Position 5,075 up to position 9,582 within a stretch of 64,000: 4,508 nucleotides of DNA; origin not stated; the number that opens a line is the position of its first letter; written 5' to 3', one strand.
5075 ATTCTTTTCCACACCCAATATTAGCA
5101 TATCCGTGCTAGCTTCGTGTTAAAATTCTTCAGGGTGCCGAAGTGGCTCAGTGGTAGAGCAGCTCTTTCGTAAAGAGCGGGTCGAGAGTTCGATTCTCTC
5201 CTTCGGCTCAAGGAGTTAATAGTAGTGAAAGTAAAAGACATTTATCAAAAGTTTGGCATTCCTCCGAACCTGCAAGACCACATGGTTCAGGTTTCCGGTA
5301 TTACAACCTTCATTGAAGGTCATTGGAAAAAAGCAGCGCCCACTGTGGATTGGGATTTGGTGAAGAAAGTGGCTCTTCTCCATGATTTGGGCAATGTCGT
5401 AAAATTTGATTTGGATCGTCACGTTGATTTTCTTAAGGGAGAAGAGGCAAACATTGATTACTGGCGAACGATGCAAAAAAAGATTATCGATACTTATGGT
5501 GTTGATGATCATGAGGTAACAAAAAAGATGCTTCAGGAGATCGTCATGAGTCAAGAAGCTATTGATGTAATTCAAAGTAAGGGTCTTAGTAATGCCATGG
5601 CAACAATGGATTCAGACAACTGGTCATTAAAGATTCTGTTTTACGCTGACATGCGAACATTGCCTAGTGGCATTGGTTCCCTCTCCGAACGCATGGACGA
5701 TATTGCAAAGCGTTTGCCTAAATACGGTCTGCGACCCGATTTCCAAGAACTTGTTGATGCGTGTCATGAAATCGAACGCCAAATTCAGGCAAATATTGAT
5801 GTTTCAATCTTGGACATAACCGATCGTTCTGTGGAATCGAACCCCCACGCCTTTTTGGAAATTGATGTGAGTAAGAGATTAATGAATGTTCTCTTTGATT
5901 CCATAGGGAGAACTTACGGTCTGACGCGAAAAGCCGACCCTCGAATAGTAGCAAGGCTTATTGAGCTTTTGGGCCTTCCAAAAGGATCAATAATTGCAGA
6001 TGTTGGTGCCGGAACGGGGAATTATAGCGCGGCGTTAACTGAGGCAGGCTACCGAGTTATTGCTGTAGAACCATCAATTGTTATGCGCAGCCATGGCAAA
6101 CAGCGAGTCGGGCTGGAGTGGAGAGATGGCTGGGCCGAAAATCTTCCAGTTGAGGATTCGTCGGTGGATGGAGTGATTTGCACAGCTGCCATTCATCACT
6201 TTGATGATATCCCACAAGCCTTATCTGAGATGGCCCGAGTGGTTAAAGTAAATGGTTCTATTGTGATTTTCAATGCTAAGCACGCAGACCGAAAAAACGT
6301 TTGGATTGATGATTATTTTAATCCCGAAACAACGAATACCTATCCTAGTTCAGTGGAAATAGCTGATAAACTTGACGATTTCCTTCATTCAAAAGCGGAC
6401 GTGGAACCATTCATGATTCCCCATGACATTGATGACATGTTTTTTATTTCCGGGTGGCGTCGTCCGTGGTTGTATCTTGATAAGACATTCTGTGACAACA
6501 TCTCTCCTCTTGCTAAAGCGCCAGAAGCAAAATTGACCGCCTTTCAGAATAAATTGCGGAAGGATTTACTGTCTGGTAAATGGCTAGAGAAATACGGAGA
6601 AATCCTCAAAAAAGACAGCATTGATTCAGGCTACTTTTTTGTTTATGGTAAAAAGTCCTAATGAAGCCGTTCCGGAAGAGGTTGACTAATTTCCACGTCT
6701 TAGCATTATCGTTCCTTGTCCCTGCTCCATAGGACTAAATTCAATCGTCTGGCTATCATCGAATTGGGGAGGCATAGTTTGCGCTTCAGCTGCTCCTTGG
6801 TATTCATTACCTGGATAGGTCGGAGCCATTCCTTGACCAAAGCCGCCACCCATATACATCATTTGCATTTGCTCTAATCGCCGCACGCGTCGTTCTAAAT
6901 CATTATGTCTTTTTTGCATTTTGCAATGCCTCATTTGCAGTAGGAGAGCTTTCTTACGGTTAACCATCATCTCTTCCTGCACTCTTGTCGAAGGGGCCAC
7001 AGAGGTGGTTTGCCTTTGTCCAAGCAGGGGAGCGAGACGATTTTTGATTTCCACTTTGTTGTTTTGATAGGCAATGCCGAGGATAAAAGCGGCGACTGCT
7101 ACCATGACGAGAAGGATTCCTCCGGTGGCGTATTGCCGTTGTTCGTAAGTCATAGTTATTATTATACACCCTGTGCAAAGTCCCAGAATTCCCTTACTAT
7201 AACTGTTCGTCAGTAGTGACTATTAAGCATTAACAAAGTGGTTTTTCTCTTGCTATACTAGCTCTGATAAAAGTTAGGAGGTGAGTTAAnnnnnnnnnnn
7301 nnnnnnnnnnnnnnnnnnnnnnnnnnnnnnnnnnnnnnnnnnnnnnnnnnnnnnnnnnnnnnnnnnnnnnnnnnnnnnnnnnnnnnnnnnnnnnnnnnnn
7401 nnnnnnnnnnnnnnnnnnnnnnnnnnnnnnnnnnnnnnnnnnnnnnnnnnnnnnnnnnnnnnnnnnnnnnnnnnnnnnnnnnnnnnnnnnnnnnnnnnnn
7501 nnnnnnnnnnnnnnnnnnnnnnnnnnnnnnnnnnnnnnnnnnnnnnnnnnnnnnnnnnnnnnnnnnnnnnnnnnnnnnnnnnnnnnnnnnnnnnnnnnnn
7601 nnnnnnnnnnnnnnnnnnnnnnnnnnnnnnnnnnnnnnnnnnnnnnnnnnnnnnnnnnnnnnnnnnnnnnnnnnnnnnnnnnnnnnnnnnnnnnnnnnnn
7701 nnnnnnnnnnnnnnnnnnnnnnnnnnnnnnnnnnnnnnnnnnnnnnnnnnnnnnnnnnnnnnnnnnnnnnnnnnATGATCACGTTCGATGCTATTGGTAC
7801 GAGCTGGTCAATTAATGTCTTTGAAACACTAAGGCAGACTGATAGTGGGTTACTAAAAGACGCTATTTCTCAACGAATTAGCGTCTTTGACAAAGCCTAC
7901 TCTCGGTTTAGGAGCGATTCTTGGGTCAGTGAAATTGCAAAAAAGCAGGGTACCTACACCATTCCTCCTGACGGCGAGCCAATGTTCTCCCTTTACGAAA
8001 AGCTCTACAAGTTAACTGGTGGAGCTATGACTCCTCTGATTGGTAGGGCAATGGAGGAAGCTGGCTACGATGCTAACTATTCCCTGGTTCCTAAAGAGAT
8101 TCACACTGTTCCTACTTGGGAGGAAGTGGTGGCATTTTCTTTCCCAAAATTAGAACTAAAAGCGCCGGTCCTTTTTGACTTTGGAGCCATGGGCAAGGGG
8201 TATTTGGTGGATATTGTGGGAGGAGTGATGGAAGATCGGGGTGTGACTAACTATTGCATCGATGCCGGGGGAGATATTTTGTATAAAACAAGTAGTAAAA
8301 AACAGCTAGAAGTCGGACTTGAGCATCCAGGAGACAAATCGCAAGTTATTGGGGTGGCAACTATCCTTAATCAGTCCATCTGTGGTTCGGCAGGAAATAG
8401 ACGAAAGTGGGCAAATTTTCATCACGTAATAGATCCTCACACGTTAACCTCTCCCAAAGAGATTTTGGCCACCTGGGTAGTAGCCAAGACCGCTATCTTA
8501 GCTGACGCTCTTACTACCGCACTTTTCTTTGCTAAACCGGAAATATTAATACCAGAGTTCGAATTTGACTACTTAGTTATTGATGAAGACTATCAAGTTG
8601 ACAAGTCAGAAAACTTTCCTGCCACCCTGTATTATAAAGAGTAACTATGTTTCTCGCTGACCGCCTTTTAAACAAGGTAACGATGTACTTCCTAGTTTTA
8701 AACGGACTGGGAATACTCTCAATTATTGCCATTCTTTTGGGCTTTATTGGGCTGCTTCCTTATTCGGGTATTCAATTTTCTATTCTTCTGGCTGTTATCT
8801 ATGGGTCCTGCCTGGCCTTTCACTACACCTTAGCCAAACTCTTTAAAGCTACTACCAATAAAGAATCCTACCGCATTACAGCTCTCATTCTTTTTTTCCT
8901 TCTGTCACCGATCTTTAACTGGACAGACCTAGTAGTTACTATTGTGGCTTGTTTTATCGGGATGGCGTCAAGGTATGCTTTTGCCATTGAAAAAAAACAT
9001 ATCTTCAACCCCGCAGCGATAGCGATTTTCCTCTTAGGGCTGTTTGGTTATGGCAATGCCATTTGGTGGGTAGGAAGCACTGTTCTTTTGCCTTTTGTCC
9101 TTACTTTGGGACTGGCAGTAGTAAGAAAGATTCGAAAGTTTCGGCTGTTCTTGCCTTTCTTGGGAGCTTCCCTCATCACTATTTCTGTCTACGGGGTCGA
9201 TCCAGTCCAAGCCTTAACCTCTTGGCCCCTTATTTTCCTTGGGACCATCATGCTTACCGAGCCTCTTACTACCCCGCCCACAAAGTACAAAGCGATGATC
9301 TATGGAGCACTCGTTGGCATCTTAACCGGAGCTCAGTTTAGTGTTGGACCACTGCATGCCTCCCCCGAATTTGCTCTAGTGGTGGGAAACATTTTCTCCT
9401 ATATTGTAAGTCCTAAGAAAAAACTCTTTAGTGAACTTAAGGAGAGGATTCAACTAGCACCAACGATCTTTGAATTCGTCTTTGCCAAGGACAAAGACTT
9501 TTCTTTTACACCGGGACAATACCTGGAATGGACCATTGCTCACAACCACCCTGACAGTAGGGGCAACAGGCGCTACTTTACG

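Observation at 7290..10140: Compact three-gene flavinylation module: exported FMN-binding protein, ApbE, and a membrane-anchored FNR-type reductase. Candidate transmembrane / extracytoplasmic electron-transfer system.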

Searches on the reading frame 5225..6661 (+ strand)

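Call 3: search_protein_families(library=pfam, proteins=[window:5225-6661:+], max_evalue=0.1)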
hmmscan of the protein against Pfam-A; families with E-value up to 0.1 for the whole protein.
window:5225-6661:+ (478 aa): 10 families
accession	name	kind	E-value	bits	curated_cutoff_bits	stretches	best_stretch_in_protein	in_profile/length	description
PF08241.18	Methyltransf_11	-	9e-21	74.8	21.2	1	259-348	2-95/95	Methyltransferase domain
PF13649.12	Methyltransf_25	-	5.9e-17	62.6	27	1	257-344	1-97/97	Methyltransferase domain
PF13489.12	Methyltransf_23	-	5e-11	43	27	1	240-375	7-146/164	Methyltransferase domain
PF08242.18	Methyltransf_12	-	3.6e-10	40.9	30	1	259-345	2-97/98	Methyltransferase domain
PF01209.24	Ubie_methyltran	-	7.6e-09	35.7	20.1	1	249-354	43-157/233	ubiE/COQ5 methyltransferase family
PF13847.12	Methyltransf_31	-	3.8e-08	33.6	27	1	254-352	4-113/145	Methyltransferase domain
PF01966.28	HD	-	0.00058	20.6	22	1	18-63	3-47/116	HD domain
PF01135.25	PCMT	-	0.0028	17.9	20.3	1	237-286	57-109/210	Protein-L-isoaspartate(D-aspartate) O-methyltransferase (PCMT)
PF12917.13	YfbR-like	-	0.021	15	25.9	0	14-67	24-78/182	5'-deoxynucleotidase YfbR-like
PF05148.21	Methyltransf_8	-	0.027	14.8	27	1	305-349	114-157/219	Hypothetical methyltransferase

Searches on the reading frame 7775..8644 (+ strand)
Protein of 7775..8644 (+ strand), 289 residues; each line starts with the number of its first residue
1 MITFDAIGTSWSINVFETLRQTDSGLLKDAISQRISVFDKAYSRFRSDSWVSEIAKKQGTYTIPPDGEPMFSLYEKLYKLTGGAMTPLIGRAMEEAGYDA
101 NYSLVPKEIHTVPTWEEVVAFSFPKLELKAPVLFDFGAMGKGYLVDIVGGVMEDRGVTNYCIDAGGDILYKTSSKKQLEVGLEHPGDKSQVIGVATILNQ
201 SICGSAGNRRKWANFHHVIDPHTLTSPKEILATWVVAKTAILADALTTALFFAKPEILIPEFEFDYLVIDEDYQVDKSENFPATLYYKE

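Call 3: search_protein_families(library=pfam, proteins=[window:7775-8644:+], max_evalue=0.1)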
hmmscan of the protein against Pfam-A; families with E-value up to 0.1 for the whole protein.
window:7775-8644:+ (289 aa): 1 family
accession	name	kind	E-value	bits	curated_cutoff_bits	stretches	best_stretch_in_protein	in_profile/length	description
PF02424.20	ApbE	-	1.5e-38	133.3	25.6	1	8-256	2-249/266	ApbE family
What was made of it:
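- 7775..8644 (+): Gene 2: ApbE FAD:protein FMN transferase, 289 aa, no signal peptide. Pfam ApbE 1.5e-38 (call 3).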

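Call 4: search_protein_families(library=ncbifam, proteins=[window:7775-8644:+], max_evalue=0.1)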
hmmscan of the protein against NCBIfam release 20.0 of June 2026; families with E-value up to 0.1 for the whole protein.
window:7775-8644:+ (289 aa): 1 family
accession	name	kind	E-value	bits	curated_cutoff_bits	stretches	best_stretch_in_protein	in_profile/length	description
NF007774.0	PRK10461.1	equivalog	1.8e-15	56.7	498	2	134-255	181-310/351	FAD:protein FMN transferase ApbE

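Call 74: find_homologous_proteins(query=window:7775-8644:+, max_evalue=0.00001)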
Query window:7775-8644:+ (289 aa): 3800 proteins with E <= 0.00001 among 4795 candidates; the best 120 are listed.
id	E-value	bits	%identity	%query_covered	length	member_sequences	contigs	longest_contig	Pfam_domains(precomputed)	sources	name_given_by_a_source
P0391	3.1e-192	655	100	100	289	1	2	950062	PF02424.21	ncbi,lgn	-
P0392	2.7e-144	498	73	100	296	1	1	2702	PF02424.21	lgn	-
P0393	2.9e-138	478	69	100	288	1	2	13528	PF02424.21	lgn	-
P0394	2.0e-108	380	57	98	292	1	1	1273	PF02424.21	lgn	-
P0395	3.0e-108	380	58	98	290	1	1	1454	PF02424.21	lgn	-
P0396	6.9e-108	378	57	98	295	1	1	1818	PF02424.21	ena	-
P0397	3.5e-107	376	56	98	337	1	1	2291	PF02424.21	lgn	-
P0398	2.8e-106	373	56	99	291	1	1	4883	PF02424.21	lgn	-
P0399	2.9e-106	373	55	99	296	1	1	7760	PF02424.21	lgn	-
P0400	1.1e-105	371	55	99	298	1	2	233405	PF02424.21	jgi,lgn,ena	-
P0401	1.1e-105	371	53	99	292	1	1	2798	PF02424.21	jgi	jgi:thiamine biosynthesis lipoprotein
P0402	3.2e-105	370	58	98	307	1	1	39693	PF02424.21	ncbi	-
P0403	4.7e-105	369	56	99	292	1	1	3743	PF02424.21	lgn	-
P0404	1.4e-104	368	55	99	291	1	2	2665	PF02424.21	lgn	-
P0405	1.4e-104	368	56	99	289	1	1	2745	PF02424.21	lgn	-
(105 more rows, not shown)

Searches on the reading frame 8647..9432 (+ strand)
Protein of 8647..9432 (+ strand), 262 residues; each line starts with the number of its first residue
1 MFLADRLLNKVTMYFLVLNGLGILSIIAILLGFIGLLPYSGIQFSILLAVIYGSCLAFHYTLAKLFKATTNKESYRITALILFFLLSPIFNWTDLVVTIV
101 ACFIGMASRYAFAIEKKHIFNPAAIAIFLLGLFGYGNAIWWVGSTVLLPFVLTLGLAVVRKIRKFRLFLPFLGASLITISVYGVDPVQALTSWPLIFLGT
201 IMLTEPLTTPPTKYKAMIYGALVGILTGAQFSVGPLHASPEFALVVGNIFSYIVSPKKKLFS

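Call 12: search_solved_structures(query=window:8647-9423:+, max_evalue=10, show_alignments=4)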
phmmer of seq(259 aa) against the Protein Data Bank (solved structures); distinct sequences matched with E-value up to 10: 0.
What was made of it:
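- Tried and rejected: A single-sequence search found nothing (call 12).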

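Call 36: search_solved_structures(query=A3, max_evalue=10, show_alignments=3)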
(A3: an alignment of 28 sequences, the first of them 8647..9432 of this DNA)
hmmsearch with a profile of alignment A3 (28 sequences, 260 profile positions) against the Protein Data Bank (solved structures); distinct sequences matched with E-value up to 10: 2.
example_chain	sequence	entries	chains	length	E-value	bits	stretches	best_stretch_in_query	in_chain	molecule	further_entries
8ahx_D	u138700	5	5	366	5.8e-07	32.4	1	147-254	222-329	Ion-translocating oxidoreductase complex subunit D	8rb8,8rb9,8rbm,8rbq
5egi_A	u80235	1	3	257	0.03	16.9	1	185-231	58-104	Uncharacterized protein Y57A10A.10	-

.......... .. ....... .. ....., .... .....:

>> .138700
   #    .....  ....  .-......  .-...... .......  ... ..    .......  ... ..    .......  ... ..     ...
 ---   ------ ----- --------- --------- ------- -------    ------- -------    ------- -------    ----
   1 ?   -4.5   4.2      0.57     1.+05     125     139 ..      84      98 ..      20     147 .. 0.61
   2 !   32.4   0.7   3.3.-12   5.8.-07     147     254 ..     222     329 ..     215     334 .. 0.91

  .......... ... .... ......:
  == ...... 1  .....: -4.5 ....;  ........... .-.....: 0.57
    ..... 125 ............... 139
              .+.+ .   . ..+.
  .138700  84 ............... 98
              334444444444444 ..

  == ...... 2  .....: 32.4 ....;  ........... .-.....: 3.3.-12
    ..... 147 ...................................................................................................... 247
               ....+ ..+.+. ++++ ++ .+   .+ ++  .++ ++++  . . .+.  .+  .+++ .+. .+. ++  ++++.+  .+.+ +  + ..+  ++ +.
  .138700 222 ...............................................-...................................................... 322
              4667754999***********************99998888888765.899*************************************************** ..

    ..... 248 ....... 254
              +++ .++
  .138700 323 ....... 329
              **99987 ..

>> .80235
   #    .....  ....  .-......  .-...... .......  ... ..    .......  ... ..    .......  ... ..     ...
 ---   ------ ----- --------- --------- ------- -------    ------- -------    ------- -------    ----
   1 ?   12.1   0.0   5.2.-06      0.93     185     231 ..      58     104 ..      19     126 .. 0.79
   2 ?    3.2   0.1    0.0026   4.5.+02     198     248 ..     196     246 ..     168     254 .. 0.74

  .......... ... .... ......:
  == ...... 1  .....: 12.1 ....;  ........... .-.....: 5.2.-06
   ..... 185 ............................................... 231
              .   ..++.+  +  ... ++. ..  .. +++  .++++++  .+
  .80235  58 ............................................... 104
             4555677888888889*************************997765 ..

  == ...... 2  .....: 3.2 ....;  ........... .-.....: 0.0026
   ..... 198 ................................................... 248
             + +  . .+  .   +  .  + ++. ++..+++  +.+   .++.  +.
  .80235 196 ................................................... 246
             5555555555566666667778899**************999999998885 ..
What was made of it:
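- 8647..9417 (+): Gene 3 N-terminal RnfD/NqrB-like membrane domain (residues 1-257, ten helical segments, N-in/C-in), lacking the flavinylated loop of RnfD/NqrB. A profile of 28 membrane domains hits A. vinelandii RnfD 8ahx_D at 5.8e-7 (call 36).
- Tried and rejected: Only a profile of 28 domains reached RnfD (call 36), and it aligned only the C-terminal half.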

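Call 70: search_protein_representatives(protein=window:8647-9432:+)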
Query: 262 residues. Proteins with E-value up to 0.001 (for the whole library): 1061; up to 1e-10: 652; up to 1e-30: 273. The best 150 are listed.
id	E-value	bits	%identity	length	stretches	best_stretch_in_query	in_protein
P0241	1.3e-74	267.3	50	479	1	4-261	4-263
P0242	6.9e-71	255.2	52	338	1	4-261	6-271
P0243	5.2e-68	245.7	50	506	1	4-260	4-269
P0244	7.1e-68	245.3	51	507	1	2-260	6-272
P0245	1.4e-66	241.0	51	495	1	4-260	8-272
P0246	3.5e-62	226.6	49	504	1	4-260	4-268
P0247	6.2e-62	225.8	52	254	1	3-216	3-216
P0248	1.6e-61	224.5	50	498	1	4-260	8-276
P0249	1.4e-60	221.4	49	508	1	3-260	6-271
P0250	3.2e-60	220.2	48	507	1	4-260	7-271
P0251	1.1e-59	218.4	51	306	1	2-260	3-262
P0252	3.0e-58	213.8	50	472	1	19-260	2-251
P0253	6.4e-58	212.7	47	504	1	5-260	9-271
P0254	5.6e-57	209.6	44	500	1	2-260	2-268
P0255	3.0e-55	203.9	46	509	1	4-261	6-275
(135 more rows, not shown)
